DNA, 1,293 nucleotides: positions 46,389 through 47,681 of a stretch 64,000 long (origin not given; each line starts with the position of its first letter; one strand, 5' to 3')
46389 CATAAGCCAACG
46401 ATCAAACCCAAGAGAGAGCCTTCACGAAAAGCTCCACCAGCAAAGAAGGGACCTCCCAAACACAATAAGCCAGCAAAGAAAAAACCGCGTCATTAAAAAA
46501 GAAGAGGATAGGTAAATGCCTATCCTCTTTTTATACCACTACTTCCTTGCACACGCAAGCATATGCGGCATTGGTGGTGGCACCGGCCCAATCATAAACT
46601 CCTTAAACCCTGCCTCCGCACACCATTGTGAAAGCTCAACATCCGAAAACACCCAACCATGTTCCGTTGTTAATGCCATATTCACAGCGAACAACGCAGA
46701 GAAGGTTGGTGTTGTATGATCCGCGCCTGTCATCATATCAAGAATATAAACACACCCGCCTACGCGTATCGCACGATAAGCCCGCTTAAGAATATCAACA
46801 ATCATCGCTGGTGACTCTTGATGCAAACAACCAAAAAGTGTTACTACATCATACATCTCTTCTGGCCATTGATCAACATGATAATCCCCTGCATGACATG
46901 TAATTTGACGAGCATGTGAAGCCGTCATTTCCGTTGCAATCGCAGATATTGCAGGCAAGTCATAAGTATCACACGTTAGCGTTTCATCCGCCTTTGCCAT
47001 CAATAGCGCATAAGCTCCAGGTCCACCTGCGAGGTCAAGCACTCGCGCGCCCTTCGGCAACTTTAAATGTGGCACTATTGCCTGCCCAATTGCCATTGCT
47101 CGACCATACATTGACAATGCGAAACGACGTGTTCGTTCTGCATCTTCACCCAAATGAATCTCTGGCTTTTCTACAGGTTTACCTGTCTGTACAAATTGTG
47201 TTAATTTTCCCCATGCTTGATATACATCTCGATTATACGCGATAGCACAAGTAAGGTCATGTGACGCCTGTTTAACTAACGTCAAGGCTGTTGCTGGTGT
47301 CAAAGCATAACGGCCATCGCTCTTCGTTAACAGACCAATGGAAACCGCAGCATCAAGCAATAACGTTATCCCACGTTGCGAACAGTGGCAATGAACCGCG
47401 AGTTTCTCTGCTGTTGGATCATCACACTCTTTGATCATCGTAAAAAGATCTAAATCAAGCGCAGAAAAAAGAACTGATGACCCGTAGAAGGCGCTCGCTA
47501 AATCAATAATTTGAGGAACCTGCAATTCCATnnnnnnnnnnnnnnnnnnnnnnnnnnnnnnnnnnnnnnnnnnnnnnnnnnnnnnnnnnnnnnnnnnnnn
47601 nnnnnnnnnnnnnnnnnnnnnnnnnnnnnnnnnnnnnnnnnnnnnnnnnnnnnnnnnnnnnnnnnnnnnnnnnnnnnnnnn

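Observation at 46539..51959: Operon of TonB + 1,190-aa secreted transglutaminase-like/PA14/discoidin protein + O-methyltransferase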

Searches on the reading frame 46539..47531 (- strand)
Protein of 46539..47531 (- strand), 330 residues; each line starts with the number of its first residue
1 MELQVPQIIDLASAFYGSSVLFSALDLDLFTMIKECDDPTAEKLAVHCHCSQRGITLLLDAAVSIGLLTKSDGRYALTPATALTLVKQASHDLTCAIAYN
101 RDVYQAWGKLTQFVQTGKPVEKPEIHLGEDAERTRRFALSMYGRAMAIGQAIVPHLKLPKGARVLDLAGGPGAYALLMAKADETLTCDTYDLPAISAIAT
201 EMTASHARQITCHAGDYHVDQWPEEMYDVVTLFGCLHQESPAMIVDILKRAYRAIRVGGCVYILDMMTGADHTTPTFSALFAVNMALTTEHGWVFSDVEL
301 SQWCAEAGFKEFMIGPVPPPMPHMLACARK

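Call 5: search_protein_families(library=pfam, proteins=[window:46539-47531:-], max_evalue=0.1)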
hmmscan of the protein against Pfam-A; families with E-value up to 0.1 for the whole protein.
window:46539-47531:- (330 aa): 11 families
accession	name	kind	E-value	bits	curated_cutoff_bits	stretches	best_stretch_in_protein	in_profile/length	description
PF00891.24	Methyltransf_2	-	5.5e-22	78.6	22.3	1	128-310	30-210/210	O-methyltransferase domain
PF08100.18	Dimerisation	-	5.1e-14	52.3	25.6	1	7-86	8-92/93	O-methyltransferase dimerisation domain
PF13489.12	Methyltransf_23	-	7.5e-09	36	27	1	157-310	19-160/164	Methyltransferase domain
PF13649.12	Methyltransf_25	-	1.6e-07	32.3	27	1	164-259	1-97/97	Methyltransferase domain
PF05175.20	MTS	-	3.7e-05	23.9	23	1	151-264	22-139/170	Methyltransferase small domain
PF08241.18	Methyltransf_11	-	5.5e-05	24.2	21.2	1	165-263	1-95/95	Methyltransferase domain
PF08242.18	Methyltransf_12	-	0.00052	21.1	30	1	165-260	1-97/98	Methyltransferase domain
PF01209.24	Ubie_methyltran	-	0.0045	16.8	20.1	1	160-267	47-155/233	ubiE/COQ5 methyltransferase family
PF13847.12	Methyltransf_31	-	0.042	14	27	1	160-267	3-113/145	Methyltransferase domain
PF16007.11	DUF4777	-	0.05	14.3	34.4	1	50-77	39-66/66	Domain of unknown function (DUF4777)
PF21212.3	Dimerisation2-like_dom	-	0.095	13.5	27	0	37-75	34-72/72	Dimerisation2-like domain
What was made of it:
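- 46539..47531 (-): Gene 3: cytoplasmic SAM-dependent methyltransferase, O-MT family 2 (330 aa). Pfam Methyltransf_2 at 5.5e-22 and Dimerisation at 5.1e-14 (call 5).
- On O-methyltransferase family 2 (PF00891 + PF08100): 78.6 bits against 22.3 and 52.3 bits against 25.6 (call 5).
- Checked: It finds Methyltransf_2 (5.5e-22) and the OMT dimerisation domain (5.1e-14) in gene 3 (call 5).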

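Call 6: search_protein_families(library=ncbifam, proteins=[window:46539-47531:-], max_evalue=0.1)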
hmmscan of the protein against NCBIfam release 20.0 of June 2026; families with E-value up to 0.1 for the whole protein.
window:46539-47531:- (330 aa): 12 families
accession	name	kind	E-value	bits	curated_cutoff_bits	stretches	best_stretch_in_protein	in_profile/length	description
NF053543.1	FlxJ_fam_MTase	equivalog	3.6e-12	45.9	560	1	26-268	35-288/352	FlxJ family methyltransferase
TIGR02716.1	C20_methyl_CrtF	equivalog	7e-10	38.5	276.1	1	19-280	5-268/306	bacteriochlorophyllide d C-20 methyltransferase BchU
NF043040.1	corrin_prot_MT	hypoth_equivalog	1.6e-08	34.3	180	1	140-288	22-172/216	corrinoid protein-associated methyltransferase CpaM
TIGR01934.1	MenG_MenH_UbiE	subfamily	7.9e-06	25.3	158.35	1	151-284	30-162/223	ubiquinone/menaquinone biosynthesis methyltransferase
NF038261.1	rhodoquin_RquA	equivalog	0.00031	20.6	175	1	160-276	49-165/218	rhodoquinone biosynthesis methyltransferase RquA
NF011650.0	PRK15068.1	equivalog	0.00055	18.9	209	1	151-313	113-272/324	tRNA 5-methoxyuridine(34)/uridine 5-oxyacetic acid(34) synthase CmoB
NF045667.1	MTase_DVU1556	equivalog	0.0029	17.1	155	1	150-310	12-161/213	DVU_1556 family methyltransferase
NF008992.0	PRK12335.1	equivalog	0.0029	16.8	303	1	153-282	115-243/289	SAM-dependent methyltransferase TehB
NF001241.0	PRK00216.1-2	equivalog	0.0051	16.5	327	1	144-267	35-151/231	demethylmenaquinone methyltransferase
NF001244.0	PRK00216.1-5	equivalog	0.0064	15.8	216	1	152-281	40-171/236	bifunctional demethylmenaquinone methyltransferase/2-methoxy-6-polyprenyl-1,4-benzoquinol methylase UbiE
TIGR00452.1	TIGR00452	equivalog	0.011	14.6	275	1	152-311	109-264/316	tRNA 5-methoxyuridine(34)/uridine 5-oxyacetic acid(34) synthase CmoB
NF041255.1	mycofact_MftM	equivalog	0.07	12.4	200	0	157-256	136-234/289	mycofactocin oligosaccharide methyltransferase MftM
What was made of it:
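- Closest known: Family-2 SAM O-methyltransferases. Different: It scores far below every NCBIfam equivalog cut-off (best FlxJ at 45.9 bits against 560; call 6), so the substrate cannot be assigned.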

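Call 48: search_solved_structures(query=window:46539-47531:-, max_evalue=0.001)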
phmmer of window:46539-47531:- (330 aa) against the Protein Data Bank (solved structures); distinct sequences matched with E-value up to 0.001: 27.
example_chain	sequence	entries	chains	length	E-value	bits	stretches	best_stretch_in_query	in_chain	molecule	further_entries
7wdq_A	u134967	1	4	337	7.8e-28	100.8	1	6-325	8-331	SAM-dependent MTHB methyltransferase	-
7wdw_A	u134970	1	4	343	8.4e-28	100.7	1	6-325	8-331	DSYB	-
8tji_A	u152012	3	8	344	5.2e-22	81.7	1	5-320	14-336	RedM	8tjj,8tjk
2r3s_A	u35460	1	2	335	1.6e-20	76.8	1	10-323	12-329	uncharacterized protein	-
22ow_A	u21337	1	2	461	1.5e-19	73.6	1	11-314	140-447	Methyltransferase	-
4a6d_A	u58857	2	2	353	8.1e-18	67.9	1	9-314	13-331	HYDROXYINDOLE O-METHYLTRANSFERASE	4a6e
4qvg_A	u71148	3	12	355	8.7e-17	64.5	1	21-323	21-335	SibL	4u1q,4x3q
3mcz_A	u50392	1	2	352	3.7e-16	62.5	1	6-295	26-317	O-methyltransferase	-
7clf_A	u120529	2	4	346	1.6e-15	60.3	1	163-318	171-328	Methyltransferase domain-containing protein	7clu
7ux6_A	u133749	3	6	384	2.5e-12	49.9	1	15-325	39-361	MfnG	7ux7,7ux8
5i2h_A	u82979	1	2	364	1.1e-10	44.5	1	160-311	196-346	O-methyltransferase family 2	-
8rdm_A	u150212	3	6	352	2.5e-10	43.3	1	24-321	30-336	DtpM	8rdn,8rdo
6c5b_A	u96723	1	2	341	1e-08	38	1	9-277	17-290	Methyltransferase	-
4z2y_A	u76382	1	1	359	2.7e-07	33.4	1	56-321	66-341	CalO6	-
5icc_A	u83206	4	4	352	2.7e-07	33.3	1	14-315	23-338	(S)-norcoclaurine 6-O-methyltransferase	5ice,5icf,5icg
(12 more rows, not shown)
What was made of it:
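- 46539..47531 (-): The best solved relatives are DsyB/MTHB methyltransferase at E 8e-28, RedM and ASMT (call 48).
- On O-methyltransferase family 2 (PF00891 + PF08100): Full-length matches to DsyB, RedM and ASMT structures (call 48).
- Closest known: Family-2 SAM O-methyltransferases. Same: Full-length similarity (E 8e-28 to DsyB), the dimerisation domain and the SAM motif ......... (calls 5, 48).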
